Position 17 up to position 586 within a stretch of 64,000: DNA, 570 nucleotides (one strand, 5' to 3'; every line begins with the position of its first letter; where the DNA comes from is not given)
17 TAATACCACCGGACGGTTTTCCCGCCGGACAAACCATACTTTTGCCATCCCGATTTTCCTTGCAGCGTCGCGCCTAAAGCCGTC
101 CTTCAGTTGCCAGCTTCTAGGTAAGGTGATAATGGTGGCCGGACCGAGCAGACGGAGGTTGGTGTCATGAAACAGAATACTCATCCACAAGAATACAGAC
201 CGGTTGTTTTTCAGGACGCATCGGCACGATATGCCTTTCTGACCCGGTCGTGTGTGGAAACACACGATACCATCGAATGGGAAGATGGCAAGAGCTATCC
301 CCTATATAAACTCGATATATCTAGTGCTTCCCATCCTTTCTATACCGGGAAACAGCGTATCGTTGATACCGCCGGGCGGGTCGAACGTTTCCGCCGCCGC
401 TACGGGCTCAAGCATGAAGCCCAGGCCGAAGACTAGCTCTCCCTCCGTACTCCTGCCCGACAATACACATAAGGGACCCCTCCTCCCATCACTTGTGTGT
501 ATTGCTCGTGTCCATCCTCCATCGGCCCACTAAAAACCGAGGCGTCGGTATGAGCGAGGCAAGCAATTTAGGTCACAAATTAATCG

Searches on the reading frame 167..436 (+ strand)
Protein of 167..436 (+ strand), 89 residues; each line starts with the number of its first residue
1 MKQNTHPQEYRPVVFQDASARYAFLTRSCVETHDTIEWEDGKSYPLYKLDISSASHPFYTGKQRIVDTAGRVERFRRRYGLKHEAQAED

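Call 58: search_protein_families(library=padloc, alignment_id=A7, max_evalue=0.001)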
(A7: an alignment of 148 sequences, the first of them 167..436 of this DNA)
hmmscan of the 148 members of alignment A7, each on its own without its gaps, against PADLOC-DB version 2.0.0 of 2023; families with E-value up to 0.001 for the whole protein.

A. member 1, window:167-436:+ (89 aa): 0 families

B. families by the number of members that match (of 148 scanned): 16 families
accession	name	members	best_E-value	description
PDLC01078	C3a156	2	1.5e-26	oxidoreductase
PDLC04135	mad3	1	4.4e-27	mads_3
PDLC04134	mad2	1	3.1e-21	mads_2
PDLC02903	pVip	1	1.4e-13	Viperins not associated with kinases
PDLC03014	subtilase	1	3.6e-10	-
PDLC02904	pVip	1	3.2e-09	Viperins associated with kinases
PDLC04140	mad8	1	3.4e-09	mads_8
PDLC03222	MTase_II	1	3.6e-07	Type II methyltransferase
PDLC02198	IetS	1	2e-06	-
PDLC03863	LmuB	1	3.1e-05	-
PDLC03859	LmuB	1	0.00027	-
PDLC02197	IetS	1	0.00029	-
PDLC02750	PbeC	1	0.00032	PbeC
PDLC03023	MTase_I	1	0.0004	Type I methyltransferase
PDLC03021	MTase_I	1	0.0008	Type I methyltransferase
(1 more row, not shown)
